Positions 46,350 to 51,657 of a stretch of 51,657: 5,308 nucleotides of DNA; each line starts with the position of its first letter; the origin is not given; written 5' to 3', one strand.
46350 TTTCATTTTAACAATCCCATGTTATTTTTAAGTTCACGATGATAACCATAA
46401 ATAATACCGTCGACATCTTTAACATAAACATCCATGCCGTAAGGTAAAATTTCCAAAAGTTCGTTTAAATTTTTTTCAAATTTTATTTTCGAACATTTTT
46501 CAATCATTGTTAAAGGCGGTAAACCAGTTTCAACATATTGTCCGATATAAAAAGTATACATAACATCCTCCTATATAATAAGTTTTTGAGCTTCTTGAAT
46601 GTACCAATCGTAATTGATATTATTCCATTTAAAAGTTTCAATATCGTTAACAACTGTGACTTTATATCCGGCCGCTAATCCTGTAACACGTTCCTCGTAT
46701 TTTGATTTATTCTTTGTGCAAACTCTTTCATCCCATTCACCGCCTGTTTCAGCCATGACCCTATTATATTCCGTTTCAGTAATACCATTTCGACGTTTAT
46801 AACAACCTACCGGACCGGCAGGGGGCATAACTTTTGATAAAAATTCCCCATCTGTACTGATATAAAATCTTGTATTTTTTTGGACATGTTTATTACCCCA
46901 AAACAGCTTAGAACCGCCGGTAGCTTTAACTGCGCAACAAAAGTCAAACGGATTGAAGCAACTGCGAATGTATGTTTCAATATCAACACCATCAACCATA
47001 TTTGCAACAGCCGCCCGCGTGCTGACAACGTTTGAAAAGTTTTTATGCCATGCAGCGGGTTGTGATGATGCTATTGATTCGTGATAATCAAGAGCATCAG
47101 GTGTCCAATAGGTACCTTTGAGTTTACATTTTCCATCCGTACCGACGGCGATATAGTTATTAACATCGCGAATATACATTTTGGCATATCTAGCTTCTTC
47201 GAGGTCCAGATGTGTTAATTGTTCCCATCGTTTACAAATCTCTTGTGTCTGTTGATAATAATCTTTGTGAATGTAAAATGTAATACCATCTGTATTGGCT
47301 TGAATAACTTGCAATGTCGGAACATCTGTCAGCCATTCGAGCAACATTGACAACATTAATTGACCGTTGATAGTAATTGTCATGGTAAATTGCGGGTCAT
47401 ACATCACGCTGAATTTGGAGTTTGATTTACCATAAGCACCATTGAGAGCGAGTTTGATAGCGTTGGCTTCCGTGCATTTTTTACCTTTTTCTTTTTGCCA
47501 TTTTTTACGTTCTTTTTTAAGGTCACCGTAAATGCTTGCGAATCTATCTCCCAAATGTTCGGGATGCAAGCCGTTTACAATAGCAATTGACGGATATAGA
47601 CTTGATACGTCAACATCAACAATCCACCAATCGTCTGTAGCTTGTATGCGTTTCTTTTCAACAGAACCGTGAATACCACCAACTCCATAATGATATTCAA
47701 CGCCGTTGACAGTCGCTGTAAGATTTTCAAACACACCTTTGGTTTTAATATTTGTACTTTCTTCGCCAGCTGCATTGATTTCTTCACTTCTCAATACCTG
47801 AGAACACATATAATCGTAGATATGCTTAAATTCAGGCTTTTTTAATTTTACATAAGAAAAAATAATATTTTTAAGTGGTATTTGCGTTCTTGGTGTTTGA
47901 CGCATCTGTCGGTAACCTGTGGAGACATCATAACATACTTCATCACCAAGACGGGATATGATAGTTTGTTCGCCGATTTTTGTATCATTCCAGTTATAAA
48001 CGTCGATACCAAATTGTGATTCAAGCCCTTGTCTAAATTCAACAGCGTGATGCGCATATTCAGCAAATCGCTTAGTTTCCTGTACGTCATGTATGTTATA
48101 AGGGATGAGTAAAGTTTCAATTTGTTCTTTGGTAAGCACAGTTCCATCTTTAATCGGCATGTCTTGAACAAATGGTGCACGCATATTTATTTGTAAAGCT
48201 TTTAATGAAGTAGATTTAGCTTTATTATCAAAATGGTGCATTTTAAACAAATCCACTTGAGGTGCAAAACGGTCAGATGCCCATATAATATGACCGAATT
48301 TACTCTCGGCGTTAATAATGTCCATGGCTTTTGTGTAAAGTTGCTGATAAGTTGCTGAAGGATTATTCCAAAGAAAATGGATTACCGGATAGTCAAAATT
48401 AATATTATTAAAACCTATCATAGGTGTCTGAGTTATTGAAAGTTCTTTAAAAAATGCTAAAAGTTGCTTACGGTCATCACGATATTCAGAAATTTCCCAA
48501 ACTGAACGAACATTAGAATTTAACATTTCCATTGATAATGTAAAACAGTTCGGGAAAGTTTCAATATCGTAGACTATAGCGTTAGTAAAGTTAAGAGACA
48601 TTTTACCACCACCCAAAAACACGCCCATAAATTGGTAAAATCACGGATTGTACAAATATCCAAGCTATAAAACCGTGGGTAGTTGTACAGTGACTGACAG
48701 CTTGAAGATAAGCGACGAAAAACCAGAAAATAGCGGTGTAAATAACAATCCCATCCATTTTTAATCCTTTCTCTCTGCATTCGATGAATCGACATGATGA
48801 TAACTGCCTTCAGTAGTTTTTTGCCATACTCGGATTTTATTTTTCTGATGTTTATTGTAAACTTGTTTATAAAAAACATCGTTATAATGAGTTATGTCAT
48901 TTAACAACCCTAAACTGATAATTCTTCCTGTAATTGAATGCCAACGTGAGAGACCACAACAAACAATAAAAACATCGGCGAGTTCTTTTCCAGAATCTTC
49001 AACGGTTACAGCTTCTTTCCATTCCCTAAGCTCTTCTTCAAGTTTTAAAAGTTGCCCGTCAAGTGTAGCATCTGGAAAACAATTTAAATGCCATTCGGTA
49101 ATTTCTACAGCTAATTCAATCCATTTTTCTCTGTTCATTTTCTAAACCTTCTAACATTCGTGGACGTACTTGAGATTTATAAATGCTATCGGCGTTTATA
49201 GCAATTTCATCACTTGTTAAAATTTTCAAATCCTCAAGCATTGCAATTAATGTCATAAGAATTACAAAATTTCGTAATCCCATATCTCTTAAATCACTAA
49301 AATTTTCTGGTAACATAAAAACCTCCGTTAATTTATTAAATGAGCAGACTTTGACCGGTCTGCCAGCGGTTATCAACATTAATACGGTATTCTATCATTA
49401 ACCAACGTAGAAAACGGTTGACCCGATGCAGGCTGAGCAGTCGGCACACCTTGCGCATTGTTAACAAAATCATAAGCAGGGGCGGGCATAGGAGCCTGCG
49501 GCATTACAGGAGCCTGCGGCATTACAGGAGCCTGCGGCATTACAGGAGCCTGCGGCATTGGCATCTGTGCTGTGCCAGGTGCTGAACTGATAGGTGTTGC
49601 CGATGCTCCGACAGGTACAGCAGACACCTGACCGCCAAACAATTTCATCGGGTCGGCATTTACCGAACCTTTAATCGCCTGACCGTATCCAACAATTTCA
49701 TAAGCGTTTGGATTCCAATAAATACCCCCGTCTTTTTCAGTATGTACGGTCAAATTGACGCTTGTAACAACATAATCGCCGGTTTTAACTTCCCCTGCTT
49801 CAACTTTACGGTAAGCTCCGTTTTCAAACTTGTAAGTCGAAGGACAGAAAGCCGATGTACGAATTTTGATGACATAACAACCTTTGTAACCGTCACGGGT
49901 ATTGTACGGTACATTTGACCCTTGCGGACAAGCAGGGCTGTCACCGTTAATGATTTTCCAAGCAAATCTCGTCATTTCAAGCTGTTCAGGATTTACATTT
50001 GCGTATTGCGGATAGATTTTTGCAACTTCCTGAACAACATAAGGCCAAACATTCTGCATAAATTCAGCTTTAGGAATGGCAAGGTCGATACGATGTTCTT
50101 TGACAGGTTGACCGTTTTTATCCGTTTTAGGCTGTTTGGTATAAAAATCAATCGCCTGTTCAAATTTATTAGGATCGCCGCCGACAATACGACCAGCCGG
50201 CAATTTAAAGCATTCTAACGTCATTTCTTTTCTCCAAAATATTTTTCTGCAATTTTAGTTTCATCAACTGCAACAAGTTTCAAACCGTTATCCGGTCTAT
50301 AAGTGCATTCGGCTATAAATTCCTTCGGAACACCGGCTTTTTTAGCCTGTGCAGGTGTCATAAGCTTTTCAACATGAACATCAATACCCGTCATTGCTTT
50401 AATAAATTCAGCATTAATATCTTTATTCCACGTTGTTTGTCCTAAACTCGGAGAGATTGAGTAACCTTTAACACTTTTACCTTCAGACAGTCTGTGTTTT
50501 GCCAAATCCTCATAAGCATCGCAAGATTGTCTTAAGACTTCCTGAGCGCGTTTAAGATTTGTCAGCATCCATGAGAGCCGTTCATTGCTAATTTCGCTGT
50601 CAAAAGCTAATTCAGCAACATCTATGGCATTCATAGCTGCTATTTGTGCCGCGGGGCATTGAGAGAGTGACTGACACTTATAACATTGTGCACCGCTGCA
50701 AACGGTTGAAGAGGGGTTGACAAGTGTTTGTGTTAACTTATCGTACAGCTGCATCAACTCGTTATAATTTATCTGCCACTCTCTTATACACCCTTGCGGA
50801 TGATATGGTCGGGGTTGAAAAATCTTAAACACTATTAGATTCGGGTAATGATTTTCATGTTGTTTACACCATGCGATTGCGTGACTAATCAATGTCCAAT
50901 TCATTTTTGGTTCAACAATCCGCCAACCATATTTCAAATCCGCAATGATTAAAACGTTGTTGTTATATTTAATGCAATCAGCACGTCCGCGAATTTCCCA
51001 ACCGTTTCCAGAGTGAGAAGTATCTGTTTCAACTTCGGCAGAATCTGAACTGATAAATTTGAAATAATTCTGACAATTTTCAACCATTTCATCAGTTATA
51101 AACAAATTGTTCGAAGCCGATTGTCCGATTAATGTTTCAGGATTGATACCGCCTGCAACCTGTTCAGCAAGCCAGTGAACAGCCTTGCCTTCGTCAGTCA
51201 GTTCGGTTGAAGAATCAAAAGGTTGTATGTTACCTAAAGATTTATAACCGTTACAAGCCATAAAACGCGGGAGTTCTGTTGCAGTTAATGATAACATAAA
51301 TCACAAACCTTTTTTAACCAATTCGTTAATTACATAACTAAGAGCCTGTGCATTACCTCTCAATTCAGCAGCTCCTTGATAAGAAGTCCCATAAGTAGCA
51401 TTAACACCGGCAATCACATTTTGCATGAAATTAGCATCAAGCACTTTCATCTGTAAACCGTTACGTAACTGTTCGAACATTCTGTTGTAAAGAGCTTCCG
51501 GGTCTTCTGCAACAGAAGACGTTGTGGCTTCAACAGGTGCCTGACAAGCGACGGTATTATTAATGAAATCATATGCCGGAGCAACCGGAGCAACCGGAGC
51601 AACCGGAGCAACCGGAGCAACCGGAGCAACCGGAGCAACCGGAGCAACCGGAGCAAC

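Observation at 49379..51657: Two adjacent replication proteins share Pro/Ala/Val tandem-repeat linkers ending in a conserved PAYDF[IV]NN tip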

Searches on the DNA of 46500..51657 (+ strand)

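Call 9: search_dna_similar(query=window:46500-51657:+, collection=phages, mode=distant, max_rows=20)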
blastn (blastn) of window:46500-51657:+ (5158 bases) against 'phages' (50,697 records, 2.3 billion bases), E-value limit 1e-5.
Records with a match: 50; places in all: 50; records where one place covers at least 80% of the query: 0.
Best place of each record, by identity: 60-80% 50.
By first word of the organism name: Vibrio 28; Klebsiella 8; Salmonella 5; Rhizobium 3; Shewanella 2; Escherichia 1; Acinetobacter 1; Flyfo 1; Morganella 1.
By host as written in the record: - 13; Klebsiella pneumoniae 7; Vibrio lentus 5; Shewanella 4; Vibrio crassostreae 3; Vibrio splendidus 3; Salmonella enterica 3; Rhizobium gallicum SO14B-4(6) 2; and 9 more.
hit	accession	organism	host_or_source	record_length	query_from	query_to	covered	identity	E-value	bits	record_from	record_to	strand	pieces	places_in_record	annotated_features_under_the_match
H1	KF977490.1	Rhizobium phage vB_RglS_P106B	Rhizobium gallicum SO14B-4(6)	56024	781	2001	10%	68.7%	2e-25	196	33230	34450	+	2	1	putative DNA polymerase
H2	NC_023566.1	Rhizobium phage vB_RglS_P106B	Rhizobium gallicum SO14B-4(6)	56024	781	2001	10%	68.7%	2e-25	196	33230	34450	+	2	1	DNA polymerase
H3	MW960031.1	Rhizobium phage RHph_X2_24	Sinorhizobium americanum X2_24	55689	759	1142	7%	67.7%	2e-24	123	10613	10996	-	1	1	DNA polymerase protein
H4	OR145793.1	Klebsiella phage Kpn BU9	Klebsiella pneumoniae BU9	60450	646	956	6%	68.0%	2e-18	102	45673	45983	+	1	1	DNA polymerase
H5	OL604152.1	Klebsiella phage vB_KpnS-Carvaje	Klebsiella pneumoniae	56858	646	956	6%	67.7%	8e-17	98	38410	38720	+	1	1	DNA polymerase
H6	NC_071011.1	Klebsiella phage vB_KpnS-Carvaje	Klebsiella pneumoniae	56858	646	956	6%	67.7%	8e-17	98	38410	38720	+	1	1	DNA polymerase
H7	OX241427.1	Vibrio phage 141O35-1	Oyster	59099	654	956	6%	66.9%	5e-13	84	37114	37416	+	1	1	ribonuclease H-like domain protein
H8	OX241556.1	Vibrio phage 141E35-1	Seawater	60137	654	956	6%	66.9%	5e-13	84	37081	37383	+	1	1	ribonuclease H-like domain protein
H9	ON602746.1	Klebsiella phage VLCpiS10a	Klebsiella pneumoniae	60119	607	888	5%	67.0%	8e-11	78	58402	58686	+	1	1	DNA polymerase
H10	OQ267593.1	Klebsiella phage phi_KPN_H2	Klebsiella pneumoniae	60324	607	888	5%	66.4%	1e-8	70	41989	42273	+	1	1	hypothetical protein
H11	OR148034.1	Klebsiella phage phi_270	Klebsiella pneumoniae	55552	607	888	5%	66.4%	1e-8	70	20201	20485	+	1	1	hypothetical protein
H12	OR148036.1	Klebsiella phage e270.1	Klebsiella pneumoniae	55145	607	888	5%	66.4%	1e-8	70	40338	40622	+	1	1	hypothetical protein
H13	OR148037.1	Klebsiella phage e270.2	Klebsiella pneumoniae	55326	607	888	5%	66.4%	1e-8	70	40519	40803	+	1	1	hypothetical protein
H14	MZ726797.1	Escherichia phage vB_EcoS_AVIO78A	Escherichia coli O78 Strain ECL23026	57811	646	888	5%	66.8%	6e-6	62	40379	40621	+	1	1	DNA polymerase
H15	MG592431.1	Vibrio phage 1.049.O._10N.286.54.B5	Shewanella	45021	778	962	4%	70.6%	3e-10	76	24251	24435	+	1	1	coil containing protein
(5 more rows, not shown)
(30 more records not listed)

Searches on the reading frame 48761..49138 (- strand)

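Call 7: search_protein_families(library=pfam, proteins=[window:48761-49138:-], max_evalue=0.1)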
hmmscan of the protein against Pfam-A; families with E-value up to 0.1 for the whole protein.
window:48761-49138:- (125 aa): 0 families

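Call 8: search_protein_families(library=phrogs, proteins=[window:48761-49138:-], max_evalue=0.01)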
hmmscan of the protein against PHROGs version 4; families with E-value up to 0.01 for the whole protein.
window:48761-49138:- (125 aa): 1 family
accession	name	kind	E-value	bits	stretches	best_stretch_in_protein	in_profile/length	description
phrog_5164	-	unknown function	0.0027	18.8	0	23-56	10-43/91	-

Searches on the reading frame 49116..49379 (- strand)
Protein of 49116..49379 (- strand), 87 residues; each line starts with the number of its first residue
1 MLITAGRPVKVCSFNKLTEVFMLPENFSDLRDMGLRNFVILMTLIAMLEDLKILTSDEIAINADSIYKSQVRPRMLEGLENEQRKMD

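Call 7: search_protein_families(library=pfam, proteins=[window:49116-49379:-], max_evalue=0.1)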
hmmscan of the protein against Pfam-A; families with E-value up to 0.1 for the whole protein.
window:49116-49379:- (87 aa): 0 families

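Call 8: search_protein_families(library=phrogs, proteins=[window:49116-49379:-], max_evalue=0.01)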
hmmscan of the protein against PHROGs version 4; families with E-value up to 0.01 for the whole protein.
window:49116-49379:- (87 aa): 0 families

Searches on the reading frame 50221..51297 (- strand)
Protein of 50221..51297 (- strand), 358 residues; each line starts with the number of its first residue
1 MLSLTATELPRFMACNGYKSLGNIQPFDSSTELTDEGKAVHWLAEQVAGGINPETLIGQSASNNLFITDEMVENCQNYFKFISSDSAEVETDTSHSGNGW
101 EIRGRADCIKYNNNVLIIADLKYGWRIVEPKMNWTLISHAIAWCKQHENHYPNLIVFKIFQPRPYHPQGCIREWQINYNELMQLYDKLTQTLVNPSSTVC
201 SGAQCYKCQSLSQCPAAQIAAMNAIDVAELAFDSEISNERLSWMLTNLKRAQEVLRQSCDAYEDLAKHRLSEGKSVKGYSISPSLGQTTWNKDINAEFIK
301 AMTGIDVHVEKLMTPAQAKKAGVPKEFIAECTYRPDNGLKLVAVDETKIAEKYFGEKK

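Call 7: search_protein_families(library=pfam, proteins=[window:50221-51297:-], max_evalue=0.1)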
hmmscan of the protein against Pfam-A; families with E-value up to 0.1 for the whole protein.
window:50221-51297:- (358 aa): 2 families
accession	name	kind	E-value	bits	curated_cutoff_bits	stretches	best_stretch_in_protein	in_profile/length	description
PF10926.14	DUF2800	-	4.9e-25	88.9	21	1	6-344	6-363/368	Protein of unknown function (DUF2800)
PF12705.13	PDDEXK_1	-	0.062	13.7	22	0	67-214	85-246/247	PD-(D/E)XK nuclease superfamily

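Call 8: search_protein_families(library=phrogs, proteins=[window:50221-51297:-], max_evalue=0.01)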
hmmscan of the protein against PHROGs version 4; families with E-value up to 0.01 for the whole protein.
window:50221-51297:- (358 aa): 3 families
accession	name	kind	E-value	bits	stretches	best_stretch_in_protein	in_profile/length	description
phrog_69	-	DNA, RNA and nucleotide metabolism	1.7e-46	160.2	1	8-348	94-462/501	exonuclease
phrog_3953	-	DNA, RNA and nucleotide metabolism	2e-05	25.4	1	32-183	39-172/186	exonuclease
phrog_1706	-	DNA, RNA and nucleotide metabolism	0.003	18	1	73-123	93-143/293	CRISPR/Cas system associated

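Call 72: search_protein_families(library=ncbifam, proteins=[window:50224-51297:-], max_evalue=0.01)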
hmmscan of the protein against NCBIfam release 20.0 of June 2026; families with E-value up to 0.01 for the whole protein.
window:50224-51297:- (358 aa): 0 families
